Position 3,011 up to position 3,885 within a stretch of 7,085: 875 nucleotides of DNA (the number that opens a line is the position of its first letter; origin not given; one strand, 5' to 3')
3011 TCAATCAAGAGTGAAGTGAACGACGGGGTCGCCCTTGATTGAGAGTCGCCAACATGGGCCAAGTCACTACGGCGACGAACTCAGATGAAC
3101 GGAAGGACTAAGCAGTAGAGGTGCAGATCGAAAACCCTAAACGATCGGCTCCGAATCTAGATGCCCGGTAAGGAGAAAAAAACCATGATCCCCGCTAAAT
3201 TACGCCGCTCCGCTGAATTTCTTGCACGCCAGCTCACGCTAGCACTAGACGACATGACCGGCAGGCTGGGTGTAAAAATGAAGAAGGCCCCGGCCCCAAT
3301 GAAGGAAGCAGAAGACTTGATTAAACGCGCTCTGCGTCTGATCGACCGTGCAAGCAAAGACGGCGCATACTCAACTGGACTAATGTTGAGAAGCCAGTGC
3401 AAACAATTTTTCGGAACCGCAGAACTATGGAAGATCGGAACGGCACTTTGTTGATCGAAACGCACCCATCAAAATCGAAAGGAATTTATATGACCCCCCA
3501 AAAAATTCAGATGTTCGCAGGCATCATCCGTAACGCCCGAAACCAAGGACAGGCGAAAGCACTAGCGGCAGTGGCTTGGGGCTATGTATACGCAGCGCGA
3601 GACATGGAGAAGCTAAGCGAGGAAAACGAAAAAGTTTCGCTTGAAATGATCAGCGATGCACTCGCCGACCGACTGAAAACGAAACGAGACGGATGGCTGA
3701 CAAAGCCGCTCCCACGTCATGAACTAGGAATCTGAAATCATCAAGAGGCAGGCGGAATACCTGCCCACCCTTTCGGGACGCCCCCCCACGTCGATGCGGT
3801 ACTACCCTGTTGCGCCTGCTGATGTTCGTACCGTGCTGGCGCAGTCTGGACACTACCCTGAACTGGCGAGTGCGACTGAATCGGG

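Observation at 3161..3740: Two-gene accessory module of unknown function, antisense to the structural operon and lower in GC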

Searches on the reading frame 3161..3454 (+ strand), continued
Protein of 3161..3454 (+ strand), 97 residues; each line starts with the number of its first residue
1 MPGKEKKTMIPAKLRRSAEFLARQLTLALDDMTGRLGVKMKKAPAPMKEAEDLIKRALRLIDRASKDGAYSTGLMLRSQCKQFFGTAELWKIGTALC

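Call 43: search_solved_structures(query=A3, max_evalue=10)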
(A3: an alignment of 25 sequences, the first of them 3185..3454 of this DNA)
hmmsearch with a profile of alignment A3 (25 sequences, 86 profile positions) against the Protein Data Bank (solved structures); distinct sequences matched with E-value up to 10: 8.
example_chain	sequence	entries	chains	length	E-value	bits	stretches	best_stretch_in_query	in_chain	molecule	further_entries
7efv_A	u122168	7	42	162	0.51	13.6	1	21-54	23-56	C-phycocyanin alpha chain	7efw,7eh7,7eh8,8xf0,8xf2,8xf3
8z20_K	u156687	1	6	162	0.53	13.6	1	21-54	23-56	Phycocyanin subunit alpha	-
2n8i_A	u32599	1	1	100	1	12.7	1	25-81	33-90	Designed Protein DA05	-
6htq_t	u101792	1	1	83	1.4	12.2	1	22-59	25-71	30S ribosomal protein S20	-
5njt_T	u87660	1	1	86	1.6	12.1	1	22-59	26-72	30S ribosomal protein S20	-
4y2e_A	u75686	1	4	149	1.6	12.1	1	3-36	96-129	Dual specificity protein phosphatase 7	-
1org_A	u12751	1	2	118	1.8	11.9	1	27-84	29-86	pheromone binding protein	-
3j9w_AT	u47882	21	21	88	1.8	11.9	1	22-59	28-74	30S ribosomal protein bS20 | 30S ribosomal protein S20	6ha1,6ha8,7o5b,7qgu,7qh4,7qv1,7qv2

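Call 49: search_protein_families(library=pfam, proteins=[L010:8774-8980:+, L012:2283-2489:+, L012:1709-1915:-, L012:2771-3025:+, L010:9308-9970:+, L006:9766-9990:+, L001:5507-5749:+, L006:10311-10577:+, L005:1222-1767:+, L001:5052-5501:+], max_evalue=0.1)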
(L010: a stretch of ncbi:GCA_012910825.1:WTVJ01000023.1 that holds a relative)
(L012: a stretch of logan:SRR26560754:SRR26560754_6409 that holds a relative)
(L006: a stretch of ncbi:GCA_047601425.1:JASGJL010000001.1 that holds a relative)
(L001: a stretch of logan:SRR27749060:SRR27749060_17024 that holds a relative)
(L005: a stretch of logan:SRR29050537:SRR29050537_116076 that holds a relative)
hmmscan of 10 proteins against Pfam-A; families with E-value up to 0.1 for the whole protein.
L010:8774-8980:+ (68 aa): 2 families
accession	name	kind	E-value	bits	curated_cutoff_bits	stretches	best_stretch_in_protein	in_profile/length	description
PF12728.13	HTH_17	-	0.06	14.1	27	1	22-55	8-41/51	Helix-turn-helix domain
PF10743.14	Phage_Cox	-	0.071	13.4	27.5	1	19-46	15-42/87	Regulatory phage protein cox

L012:2283-2489:+ (68 aa): 2 families
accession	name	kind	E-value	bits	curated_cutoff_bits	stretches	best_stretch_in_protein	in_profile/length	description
PF12728.13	HTH_17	-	0.017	15.8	27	1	22-57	8-43/51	Helix-turn-helix domain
PF10743.14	Phage_Cox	-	0.039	14.2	27.5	1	17-46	13-42/87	Regulatory phage protein cox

L012:1709-1915:- (68 aa): 0 families

L012:2771-3025:+ (84 aa): 0 families

L010:9308-9970:+ (220 aa): 5 families
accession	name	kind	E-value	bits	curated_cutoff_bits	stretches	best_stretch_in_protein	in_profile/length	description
PF11740.13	KfrA_N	-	6.1e-19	69.2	26.1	1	4-114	1-107/113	Plasmid replication region DNA-binding N-term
PF13404.12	HTH_AsnC-type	-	0.011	16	27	1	107-131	18-42/42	AsnC-type helix-turn-helix domain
PF12795.12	MscS_porin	-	0.015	15.3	34.4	1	109-204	62-154/238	Mechanosensitive ion channel porin domain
PF04912.19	Dynamitin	-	0.046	13.5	31.8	1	104-185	75-151/396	Dynamitin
PF13412.12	HTH_24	-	0.054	13.5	21.9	0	110-133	21-44/48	Winged helix-turn-helix DNA-binding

L006:9766-9990:+ (74 aa): 0 families

L001:5507-5749:+ (80 aa): 1 family
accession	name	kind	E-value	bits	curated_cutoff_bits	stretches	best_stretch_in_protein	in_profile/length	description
PF21852.1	DUF6911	-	0.079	13.2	24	1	16-73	28-85/128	Family of unknown function (DUF6911)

L006:10311-10577:+ (88 aa): 2 families
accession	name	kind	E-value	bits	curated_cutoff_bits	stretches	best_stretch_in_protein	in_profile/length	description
PF07798.16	CCDC90-like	-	0.0035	17.6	33.5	1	9-56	6-53/175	Coiled-coil domain-containing protein 90-like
PF24376.1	DUF7532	-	0.04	14.5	27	1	11-67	9-64/122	Family of unknown function (DUF7532)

L005:1222-1767:+ (181 aa): 1 family
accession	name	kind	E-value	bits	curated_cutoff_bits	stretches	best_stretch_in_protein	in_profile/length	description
PF13511.11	DUF4124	-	0.004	17.8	22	1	84-108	14-39/56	Domain of unknown function (DUF4124)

L001:5052-5501:+ (149 aa): 1 family
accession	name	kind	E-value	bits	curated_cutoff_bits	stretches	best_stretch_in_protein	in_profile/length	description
PF25680.1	Mom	-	0.00018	21.7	27.1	1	4-116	2-127/202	Mom protein family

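Call 50: predict_structure(alignment_id=A3)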
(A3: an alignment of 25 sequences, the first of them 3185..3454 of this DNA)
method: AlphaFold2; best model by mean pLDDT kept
length: 89 residues; sequences in the alignment: 25
mean_pLDDT: 83.3   pTM: 0.51
mean pLDDT of the five models: 83.3, 82.2, 81.1, 80.7, 78.7
residues with pLDDT >= 90: 46; 70-90: 29; 50-70: 14; < 50: 0
segments of 3 or more residues with pLDDT < 50: none
pLDDT, mean of each block of 10 residues (from residue 1): 71 77 68 69 94 94 94 93 90
secondary structure, 60 per line:
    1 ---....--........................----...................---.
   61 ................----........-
elements in order: H4-7 H10-33 H38-56 H60-76 H81-88

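Call 55: fold_search(model_id=the predicted structure, library=pdb)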
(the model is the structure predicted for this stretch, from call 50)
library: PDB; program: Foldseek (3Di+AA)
matches with E <= 10: 0; with E <= 0.001: 0
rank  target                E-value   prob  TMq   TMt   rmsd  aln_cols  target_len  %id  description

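Call 59: fold_search(model_id=the predicted structure, library=viral)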
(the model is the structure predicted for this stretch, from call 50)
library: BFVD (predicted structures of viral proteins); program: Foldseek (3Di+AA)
matches with E <= 10: 1; with E <= 0.001: 0
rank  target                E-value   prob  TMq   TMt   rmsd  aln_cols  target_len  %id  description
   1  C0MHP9                8.9e+00  0.03  0.32  0.30  18.2        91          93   15  (no name in the UniProt tables at hand)

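Call 63: find_related_loci(query=A3, collection=viral_contigs, flank=8000)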
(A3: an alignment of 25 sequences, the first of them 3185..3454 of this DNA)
Query A3 (89 aa) in viral_contigs; peptide patterns used: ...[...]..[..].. (x = any residue, [..] = any of these).
66 stretches matched a pattern; 5 encode a relative of the query (tblastn E <= 1e-3); 5 distinct loci.
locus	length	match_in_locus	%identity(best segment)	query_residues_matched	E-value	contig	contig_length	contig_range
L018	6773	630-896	67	1-89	4e-36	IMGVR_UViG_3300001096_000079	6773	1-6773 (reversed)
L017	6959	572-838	65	1-89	1e-33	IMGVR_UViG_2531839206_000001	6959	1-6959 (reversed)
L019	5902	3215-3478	65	1-88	2e-33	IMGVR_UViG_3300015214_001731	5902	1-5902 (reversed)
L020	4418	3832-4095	65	1-88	5e-32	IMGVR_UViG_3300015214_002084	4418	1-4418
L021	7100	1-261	48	1-87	6e-24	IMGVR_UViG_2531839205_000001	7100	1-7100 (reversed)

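Call 65: find_related_loci(query=A1, collection=genome_contigs, flank=10000)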
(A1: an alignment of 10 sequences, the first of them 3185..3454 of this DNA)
Query A1 (89 aa) in genome_contigs; peptide patterns used: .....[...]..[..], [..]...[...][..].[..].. (x = any residue, [..] = any of these).
70 stretches matched a pattern; 2 encode a relative of the query (tblastn E <= 1e-3); 2 distinct loci.
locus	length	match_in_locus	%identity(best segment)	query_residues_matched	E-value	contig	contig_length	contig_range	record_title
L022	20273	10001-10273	59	1-89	4e-28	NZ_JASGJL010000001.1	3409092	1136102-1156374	MAG: Thauera sp. isolate 5N467 JMF-2111-06-0005.ont.bin.467_0, whole genome shotgun sequence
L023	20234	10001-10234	42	8-84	2e-11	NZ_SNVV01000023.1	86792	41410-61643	Azoarcus indigens strain DSM 12121 Ga0215687_123, whole genome shotgun sequence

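Call 96: search_protein_families(library=padloc, proteins=[window:3185-3454:+, L006:10311-10577:+, L005:1222-1767:+, L001:5052-5501:+, L001:5507-5749:+], max_evalue=0.1)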
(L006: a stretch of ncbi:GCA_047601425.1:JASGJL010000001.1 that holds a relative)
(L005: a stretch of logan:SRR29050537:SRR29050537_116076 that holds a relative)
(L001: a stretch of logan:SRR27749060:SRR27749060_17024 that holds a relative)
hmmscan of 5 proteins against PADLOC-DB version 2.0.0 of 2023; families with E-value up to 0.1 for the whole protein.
window:3185-3454:+ (89 aa): 0 families

L006:10311-10577:+ (88 aa): 1 family
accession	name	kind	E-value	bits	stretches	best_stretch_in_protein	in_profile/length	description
PDLC03075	Specificity_I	-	0.0089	12.7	1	19-77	165-219/407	Type I specificity subunit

L005:1222-1767:+ (181 aa): 0 families

L001:5052-5501:+ (149 aa): 0 families

L001:5507-5749:+ (80 aa): 0 families

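Call 97: search_protein_families(library=ncbifam, proteins=[window:3185-3454:+, L006:10311-10577:+, L005:1222-1767:+, L001:5052-5501:+, L001:5507-5749:+], max_evalue=0.1)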
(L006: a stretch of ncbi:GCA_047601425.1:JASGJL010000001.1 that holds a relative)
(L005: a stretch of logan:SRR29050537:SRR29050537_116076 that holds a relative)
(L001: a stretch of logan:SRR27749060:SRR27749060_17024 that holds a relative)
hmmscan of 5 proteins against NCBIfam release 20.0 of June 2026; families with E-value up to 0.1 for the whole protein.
window:3185-3454:+ (89 aa): 0 families

L006:10311-10577:+ (88 aa): 1 family
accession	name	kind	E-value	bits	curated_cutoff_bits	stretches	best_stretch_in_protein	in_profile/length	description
NF038264.1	kinase_SiaB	equivalog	0.015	15.1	225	1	15-74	68-125/176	biofilm regulation protein kinase SiaB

L005:1222-1767:+ (181 aa): 0 families

L001:5052-5501:+ (149 aa): 2 families
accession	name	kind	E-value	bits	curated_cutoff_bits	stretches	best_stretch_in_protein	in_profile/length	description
NF045478.1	XF1762_fam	equivalog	1.1e-63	213.4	50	1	6-148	2-143/143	XF1762 family protein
NF053716.1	PorinMspAMycb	equivalog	0.088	12.4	280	0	27-59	156-190/206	porin MspA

L001:5507-5749:+ (80 aa): 0 families

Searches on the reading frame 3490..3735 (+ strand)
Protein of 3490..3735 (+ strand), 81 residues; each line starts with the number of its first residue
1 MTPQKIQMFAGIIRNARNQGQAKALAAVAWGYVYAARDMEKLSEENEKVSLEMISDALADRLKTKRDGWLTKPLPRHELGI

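Call 5: search_protein_families(library=pfam, proteins=[window:3490-3735:+], max_evalue=1)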
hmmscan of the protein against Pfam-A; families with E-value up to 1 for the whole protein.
window:3490-3735:+ (81 aa): 1 family
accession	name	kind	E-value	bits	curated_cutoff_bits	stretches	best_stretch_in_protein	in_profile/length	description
PF04166.17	PdxA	-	0.16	11.7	27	1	20-76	37-88/286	Pyridoxal phosphate biosynthetic protein PdxA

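Call 6: search_protein_families(library=phrogs, proteins=[window:3490-3735:+], max_evalue=1)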
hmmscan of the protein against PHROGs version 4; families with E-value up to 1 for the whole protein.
window:3490-3735:+ (81 aa): 3 families
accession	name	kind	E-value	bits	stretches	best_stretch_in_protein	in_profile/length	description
phrog_19205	-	unknown function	0.13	12.9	1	15-59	130-172/178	-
phrog_34530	-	unknown function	0.24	12.6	0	52-72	17-37/63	-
phrog_36726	-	unknown function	0.27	12.2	1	4-50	55-102/131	-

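Call 8: search_dna_similar(query=window:3490-3735:+, collection=phages, mode=protein, max_evalue=1)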
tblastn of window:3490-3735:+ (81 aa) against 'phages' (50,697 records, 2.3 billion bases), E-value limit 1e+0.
No match.

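Call 11: find_homologous_proteins(query=window:3490-3735:+, max_evalue=0.01)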
Query window:3490-3735:+ (81 aa): 1 proteins with E <= 0.01 among 1 candidates.
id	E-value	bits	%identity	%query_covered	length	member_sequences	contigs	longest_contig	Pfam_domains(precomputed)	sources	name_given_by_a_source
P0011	8.7e-46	171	100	100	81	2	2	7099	-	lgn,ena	-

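Call 54: find_encoding_contigs(protein=P0011, flank=10000, max_places=6)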
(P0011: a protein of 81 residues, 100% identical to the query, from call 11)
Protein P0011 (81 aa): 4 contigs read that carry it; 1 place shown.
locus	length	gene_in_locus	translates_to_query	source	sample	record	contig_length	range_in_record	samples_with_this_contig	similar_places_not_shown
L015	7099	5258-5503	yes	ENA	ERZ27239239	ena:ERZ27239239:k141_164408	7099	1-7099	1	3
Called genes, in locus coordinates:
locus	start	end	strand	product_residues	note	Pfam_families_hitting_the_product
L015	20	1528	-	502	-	-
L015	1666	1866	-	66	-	PF05356:Phage_Coat_B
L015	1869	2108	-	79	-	-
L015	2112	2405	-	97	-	-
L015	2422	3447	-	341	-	PF02486:Rep_trans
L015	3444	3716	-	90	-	-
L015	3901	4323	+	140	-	PF01381:HTH_3 (weak)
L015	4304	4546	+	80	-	-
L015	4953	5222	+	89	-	-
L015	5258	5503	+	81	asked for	-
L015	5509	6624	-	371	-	PF05707:Zot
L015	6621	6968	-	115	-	-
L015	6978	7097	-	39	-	?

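Call 96: search_protein_families(library=padloc, proteins=[window:3490-3735:+], max_evalue=0.1)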
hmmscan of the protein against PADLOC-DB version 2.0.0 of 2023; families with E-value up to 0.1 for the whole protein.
window:3490-3735:+ (81 aa): 0 families

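Call 97: search_protein_families(library=ncbifam, proteins=[window:3490-3735:+], max_evalue=0.1)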
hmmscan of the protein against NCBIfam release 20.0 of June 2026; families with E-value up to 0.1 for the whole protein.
window:3490-3735:+ (81 aa): 0 families
